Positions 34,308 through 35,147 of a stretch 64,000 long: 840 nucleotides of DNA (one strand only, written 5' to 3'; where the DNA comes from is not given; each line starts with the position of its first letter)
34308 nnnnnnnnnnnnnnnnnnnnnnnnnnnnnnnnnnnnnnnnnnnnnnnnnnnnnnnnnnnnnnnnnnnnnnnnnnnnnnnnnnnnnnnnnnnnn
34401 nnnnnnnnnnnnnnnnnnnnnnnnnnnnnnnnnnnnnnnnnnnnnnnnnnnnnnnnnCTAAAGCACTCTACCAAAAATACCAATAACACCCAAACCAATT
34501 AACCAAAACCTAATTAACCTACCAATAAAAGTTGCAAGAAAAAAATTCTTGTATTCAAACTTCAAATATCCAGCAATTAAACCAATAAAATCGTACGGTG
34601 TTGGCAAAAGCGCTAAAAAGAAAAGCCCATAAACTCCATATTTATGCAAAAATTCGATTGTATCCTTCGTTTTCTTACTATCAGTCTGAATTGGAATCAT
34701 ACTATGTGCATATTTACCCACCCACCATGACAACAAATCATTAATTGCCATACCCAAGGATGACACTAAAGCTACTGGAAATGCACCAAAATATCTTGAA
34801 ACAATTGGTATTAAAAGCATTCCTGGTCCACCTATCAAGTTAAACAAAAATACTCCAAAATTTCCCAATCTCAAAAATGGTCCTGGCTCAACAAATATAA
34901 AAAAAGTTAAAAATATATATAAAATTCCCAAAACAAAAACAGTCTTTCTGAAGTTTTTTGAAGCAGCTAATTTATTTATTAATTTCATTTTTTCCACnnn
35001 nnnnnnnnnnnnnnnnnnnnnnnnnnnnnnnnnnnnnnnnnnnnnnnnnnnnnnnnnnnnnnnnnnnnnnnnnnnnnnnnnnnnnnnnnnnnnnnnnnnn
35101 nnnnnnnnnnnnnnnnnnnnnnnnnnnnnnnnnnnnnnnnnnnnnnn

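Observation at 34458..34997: DedA-family protein wedged between PMT-like paralogs, a candidate polyprenyl-phosphate recycling flippase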

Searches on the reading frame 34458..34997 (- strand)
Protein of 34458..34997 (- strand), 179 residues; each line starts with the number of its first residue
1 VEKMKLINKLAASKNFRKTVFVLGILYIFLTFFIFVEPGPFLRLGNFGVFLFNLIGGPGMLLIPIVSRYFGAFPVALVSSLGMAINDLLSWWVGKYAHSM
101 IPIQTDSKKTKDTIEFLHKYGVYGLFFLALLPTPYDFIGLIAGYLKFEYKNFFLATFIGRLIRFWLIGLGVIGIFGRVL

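Call 3: search_protein_families(library=pfam, proteins=[window:34458-34997:-], max_evalue=1)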
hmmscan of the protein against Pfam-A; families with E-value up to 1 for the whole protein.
window:34458-34997:- (179 aa): 3 families
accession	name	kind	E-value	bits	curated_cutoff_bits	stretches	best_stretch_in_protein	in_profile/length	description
PF09335.16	VTT_dom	-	2.8e-17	63.8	33.9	1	58-165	2-115/123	VTT domain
PF06695.16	Sm_multidrug_ex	-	0.0021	19.1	30.7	1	65-162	21-117/121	Putative small multi-drug export protein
PF01169.24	GDT1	-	0.0037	18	27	1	47-104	4-61/75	Divalent cation/proton antiporter GDT1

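Call 4: search_protein_families(library=ncbifam, proteins=[window:34458-34997:-], max_evalue=1)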
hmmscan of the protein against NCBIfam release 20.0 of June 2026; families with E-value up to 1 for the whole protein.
window:34458-34997:- (179 aa): 0 families

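Call 8: find_homologous_proteins(query=window:34458-34997:-, max_evalue=0.001)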
Query window:34458-34997:- (179 aa): 11 proteins with E <= 0.001 among 654 candidates.
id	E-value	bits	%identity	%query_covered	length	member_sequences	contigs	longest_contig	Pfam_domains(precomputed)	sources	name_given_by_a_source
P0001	5.0e-108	377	100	98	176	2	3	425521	PF09335.17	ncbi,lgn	-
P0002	7.8e-71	256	69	98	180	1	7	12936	PF09335.17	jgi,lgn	jgi:membrane protein YqaA with SNARE-associated domain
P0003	1.3e-43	167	52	94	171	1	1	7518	PF09335.17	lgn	-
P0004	1.2e-42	164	54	94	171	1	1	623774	PF09335.17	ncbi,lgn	-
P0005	3.3e-40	156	49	96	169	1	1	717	PF09335.17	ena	-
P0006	4.6e-40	155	47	97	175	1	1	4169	PF09335.17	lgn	-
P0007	7.5e-40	155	50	88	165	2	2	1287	PF09335.17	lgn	-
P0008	1.2e-38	151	50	92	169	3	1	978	PF09335.17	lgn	-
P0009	2.0e-36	144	43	98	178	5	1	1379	PF09335.17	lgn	-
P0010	1.3e-33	134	41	97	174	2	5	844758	PF09335.17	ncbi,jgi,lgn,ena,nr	ncbi:MAG TPA: VTT domain-containing protein [Candidatus Woesebacteria bacterium]|nr:VTT domain-conta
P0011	1.4e-29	121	41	95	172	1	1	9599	PF09335.17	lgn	-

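Call 9: search_solved_structures(query=window:34458-34997:-, max_evalue=10, show_alignments=2)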
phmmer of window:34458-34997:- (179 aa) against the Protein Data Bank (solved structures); distinct sequences matched with E-value up to 10: 1.
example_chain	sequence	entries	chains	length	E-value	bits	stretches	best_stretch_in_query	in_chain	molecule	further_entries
9qdq_B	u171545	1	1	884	0.5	13.5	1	8-87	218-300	Nonsense-mediated mRNA decay factor EBS1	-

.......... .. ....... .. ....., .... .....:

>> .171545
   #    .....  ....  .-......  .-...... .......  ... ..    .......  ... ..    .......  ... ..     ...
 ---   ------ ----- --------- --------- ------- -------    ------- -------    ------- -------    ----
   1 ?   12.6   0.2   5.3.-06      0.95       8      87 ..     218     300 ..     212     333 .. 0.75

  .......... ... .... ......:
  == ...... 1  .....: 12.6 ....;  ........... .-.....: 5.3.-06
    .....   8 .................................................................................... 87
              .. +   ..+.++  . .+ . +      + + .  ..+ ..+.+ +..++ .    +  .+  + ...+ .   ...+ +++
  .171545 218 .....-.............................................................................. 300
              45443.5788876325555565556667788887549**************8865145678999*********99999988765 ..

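Call 10: find_encoding_contigs(protein=P0001, flank=10000, max_places=4)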
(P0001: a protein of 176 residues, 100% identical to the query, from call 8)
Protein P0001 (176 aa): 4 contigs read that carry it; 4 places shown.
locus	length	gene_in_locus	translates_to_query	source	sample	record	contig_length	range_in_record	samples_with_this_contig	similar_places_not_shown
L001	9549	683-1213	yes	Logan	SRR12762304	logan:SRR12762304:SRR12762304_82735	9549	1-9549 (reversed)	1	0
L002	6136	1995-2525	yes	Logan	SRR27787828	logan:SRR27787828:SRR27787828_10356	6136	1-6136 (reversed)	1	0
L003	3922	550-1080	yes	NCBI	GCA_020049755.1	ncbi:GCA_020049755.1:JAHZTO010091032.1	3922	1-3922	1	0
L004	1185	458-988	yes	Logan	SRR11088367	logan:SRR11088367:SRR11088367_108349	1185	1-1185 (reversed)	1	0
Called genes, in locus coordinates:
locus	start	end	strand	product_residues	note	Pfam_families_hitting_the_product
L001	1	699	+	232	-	?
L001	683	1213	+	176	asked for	PF09335:VTT_dom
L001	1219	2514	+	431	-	-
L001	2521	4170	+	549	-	PF02366:PMT, PF13231:PMT_2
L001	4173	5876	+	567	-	-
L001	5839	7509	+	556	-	PF13231:PMT_2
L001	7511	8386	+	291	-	PF00535:Glycos_transf_2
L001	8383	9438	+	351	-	PF13439:Glyco_transf_4, PF00534:Glycos_transf_1, PF13692:Glyco_trans_1_4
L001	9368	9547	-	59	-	?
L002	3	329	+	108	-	?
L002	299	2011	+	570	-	PF02366:PMT, PF13231:PMT_2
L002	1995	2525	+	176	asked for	PF09335:VTT_dom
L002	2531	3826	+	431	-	-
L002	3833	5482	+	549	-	PF02366:PMT, PF13231:PMT_2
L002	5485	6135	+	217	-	?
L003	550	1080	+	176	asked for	PF09335:VTT_dom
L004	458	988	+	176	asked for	PF09335:VTT_dom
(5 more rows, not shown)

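Call 11: find_encoding_contigs(protein=P0004, flank=10000, max_places=3)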
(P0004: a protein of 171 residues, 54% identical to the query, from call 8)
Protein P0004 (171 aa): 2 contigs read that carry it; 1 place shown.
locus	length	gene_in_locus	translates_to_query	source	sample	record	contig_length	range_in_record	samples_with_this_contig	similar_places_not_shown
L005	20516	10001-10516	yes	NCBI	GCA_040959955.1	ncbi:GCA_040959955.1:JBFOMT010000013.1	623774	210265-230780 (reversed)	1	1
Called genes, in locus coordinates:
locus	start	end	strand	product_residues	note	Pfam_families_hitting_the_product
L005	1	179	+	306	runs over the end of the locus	PF00535:Glycos_transf_2, PF13641:Glyco_tranf_2_3, PF10111:Glyco_tranf_2_2 (weak), PF13632:Glyco_trans_2_3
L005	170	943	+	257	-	PF00535:Glycos_transf_2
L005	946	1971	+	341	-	PF13439:Glyco_transf_4 (faint), PF00534:Glycos_transf_1, PF13692:Glyco_trans_1_4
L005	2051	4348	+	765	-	PF09586:YfhO, PF24677:DUF7657 (weak), PF09586:YfhO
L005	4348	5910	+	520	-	-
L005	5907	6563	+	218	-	PF01209:Ubie_methyltran, PF08003:Methyltransf_9 (weak), PF01728:FtsJ, PF13489:Methyltransf_23, PF13847:Methyltransf_31, PF08241:Methyltransf_11, PF08242:Methyltransf_12, PF13649:Methyltransf_25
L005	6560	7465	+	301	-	PF00535:Glycos_transf_2, PF10111:Glyco_tranf_2_2 (weak), PF13641:Glyco_tranf_2_3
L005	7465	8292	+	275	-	PF00535:Glycos_transf_2, PF10111:Glyco_tranf_2_2, PF13641:Glyco_tranf_2_3, PF13712:Glyco_tranf_2_5 (weak)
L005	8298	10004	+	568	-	PF02366:PMT (weak), PF13231:PMT_2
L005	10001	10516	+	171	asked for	PF09335:VTT_dom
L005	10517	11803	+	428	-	PF14897:EpsG (weak)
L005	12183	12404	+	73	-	-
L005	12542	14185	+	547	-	PF02366:PMT (weak), PF13231:PMT_2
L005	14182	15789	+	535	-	-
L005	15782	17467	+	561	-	PF02366:PMT, PF13231:PMT_2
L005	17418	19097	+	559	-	PF02366:PMT, PF13231:PMT_2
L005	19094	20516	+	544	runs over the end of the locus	PF13231:PMT_2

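Call 12: find_encoding_contigs(protein=P0010, flank=10000, max_places=4)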
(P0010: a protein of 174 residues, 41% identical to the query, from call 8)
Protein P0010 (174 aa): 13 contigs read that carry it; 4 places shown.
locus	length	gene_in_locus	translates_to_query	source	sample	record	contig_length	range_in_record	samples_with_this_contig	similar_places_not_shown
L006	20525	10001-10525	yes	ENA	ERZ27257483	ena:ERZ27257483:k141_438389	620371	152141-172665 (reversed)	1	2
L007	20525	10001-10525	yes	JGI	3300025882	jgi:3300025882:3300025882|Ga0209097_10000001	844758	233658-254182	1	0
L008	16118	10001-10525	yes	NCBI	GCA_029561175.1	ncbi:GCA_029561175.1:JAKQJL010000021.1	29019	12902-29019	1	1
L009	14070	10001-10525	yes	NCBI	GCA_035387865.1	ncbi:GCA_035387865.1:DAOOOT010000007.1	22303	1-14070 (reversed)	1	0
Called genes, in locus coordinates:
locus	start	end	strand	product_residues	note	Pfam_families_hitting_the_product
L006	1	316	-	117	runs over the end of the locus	-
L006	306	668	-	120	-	PF18895:T4SS_pilin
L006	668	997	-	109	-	-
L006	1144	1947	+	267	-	PF14402:7TM_transglut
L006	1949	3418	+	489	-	PF14397:ATPgrasp_ST, PF14398:ATPgrasp_YheCD (faint), PF02655:ATP-grasp_3 (weak), PF08443:RimK (faint), PF05618:RimB-like (faint)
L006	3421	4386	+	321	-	PF08443:RimK, PF02955:GSH-S_ATP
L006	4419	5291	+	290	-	PF02655:ATP-grasp_3 (faint), PF02750:Synapsin_C (weak), PF08443:RimK, PF02955:GSH-S_ATP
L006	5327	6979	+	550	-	-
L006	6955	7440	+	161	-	-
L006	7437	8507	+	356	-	-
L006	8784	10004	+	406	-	PF00704:Glyco_hydro_18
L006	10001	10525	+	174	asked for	PF09335:VTT_dom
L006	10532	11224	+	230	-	PF09335:VTT_dom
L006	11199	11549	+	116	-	-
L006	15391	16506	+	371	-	PF00575:S1, PF23459:S1_RRP5 (faint), PF00575:S1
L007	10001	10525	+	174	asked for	PF09335:VTT_dom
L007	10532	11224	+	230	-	PF09335:VTT_dom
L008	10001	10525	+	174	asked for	PF09335:VTT_dom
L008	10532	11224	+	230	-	PF09335:VTT_dom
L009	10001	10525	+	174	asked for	PF09335:VTT_dom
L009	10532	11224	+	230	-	PF09335:VTT_dom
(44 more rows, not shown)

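Call 28: find_related_loci(query=A1, collection=genome_contigs, flank=10000)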
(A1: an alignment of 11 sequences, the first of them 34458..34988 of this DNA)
Query A1 (176 aa) in genome_contigs; peptide patterns used: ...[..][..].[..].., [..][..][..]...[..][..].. (x = any residue, [..] = any of these).
34 stretches matched a pattern; 15 encode a relative of the query (tblastn E <= 1e-3); 15 distinct loci.
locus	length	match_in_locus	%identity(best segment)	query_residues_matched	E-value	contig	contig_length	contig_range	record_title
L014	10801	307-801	50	6-174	2e-46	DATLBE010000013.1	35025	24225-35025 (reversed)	MAG TPA_asm: Nevskiaceae bacterium isolate SMAG_U14290 k141_3602891, whole genome shotgun sequence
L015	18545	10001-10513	48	3-174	1e-45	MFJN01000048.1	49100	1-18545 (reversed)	MAG: Candidatus Gottesmanbacteria bacterium RIFCSPHIGHO2_02_FULL_40_13 rifcsphigho2_02_scaffold_5746, whole genome shotg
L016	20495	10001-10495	47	4-172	4e-44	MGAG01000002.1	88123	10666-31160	MAG: Candidatus Roizmanbacteria bacterium RIFCSPLOWO2_01_FULL_37_12 rifcsplowo2_01_scaffold_1040, whole genome shotgun s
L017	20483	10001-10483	46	10-174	1e-43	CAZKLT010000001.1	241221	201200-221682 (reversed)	MAG TPA_asm: uncultured Gammaproteobacteria bacterium isolate SRP237561_co1_402 genome assembly, contig: NODE_42_length_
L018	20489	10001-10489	48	10-176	7e-43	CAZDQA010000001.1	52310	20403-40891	MAG TPA_asm: uncultured Pseudomonadales bacterium isolate binchicken_co220_119 genome assembly, contig: NODE_290_length_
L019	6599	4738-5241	43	1-173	3e-40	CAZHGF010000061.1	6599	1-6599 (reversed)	MAG TPA_asm: uncultured Gammaproteobacteria bacterium isolate binchicken_co134_1283 genome assembly, contig: NODE_26038_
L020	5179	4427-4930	43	1-173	3e-40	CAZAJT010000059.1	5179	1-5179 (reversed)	MAG TPA_asm: uncultured Gammaproteobacteria bacterium isolate binchicken_co251_706 genome assembly, contig: NODE_23158_l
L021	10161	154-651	41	4-173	2e-38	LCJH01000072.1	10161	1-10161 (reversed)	MAG: Microgenomates group bacterium GW2011_GWA2_44_7 UW69_C0072, whole genome shotgun sequence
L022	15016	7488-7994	43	2-175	5e-38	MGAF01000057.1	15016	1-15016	MAG: Candidatus Roizmanbacteria bacterium RIFCSPLOWO2_01_FULL_35_13 rifcsplowo2_01_scaffold_8599, whole genome shotgun s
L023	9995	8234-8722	47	10-176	1e-36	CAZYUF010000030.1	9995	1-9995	MAG TPA_asm: uncultured Pseudomonadales bacterium isolate SRP118108_co4_340 genome assembly, contig: NODE_6642_length_99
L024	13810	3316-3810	40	5-172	4e-36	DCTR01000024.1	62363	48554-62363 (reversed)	MAG TPA_asm: Candidatus Shapirobacteria bacterium UBA1435 UBA1435_contig_24612, whole genome shotgun sequence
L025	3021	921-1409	44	10-176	5e-36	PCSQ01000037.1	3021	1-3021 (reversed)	MAG: Candidatus Beckwithbacteria bacterium CG23_combo_of_CG06-09_8_20_14_all_47_9 CG23_scaffold_85242_c, whole genome sh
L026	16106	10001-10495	40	4-171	3e-34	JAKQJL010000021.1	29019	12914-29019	MAG: bacterium isolate USDV_maxbin.049 k141_280623, whole genome shotgun sequence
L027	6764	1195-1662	46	1-160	1e-31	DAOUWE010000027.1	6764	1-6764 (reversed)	MAG TPA_asm: Candidatus Shapirobacteria bacterium isolate CSMAG_867 CSMAG_867_k127_1030359_length_6764_cov_6.0000, whole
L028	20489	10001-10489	36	1-167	1e-27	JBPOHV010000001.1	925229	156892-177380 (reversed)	MAG: candidate division WWE3 bacterium isolate MAG_289 c_000000385610, whole genome shotgun sequence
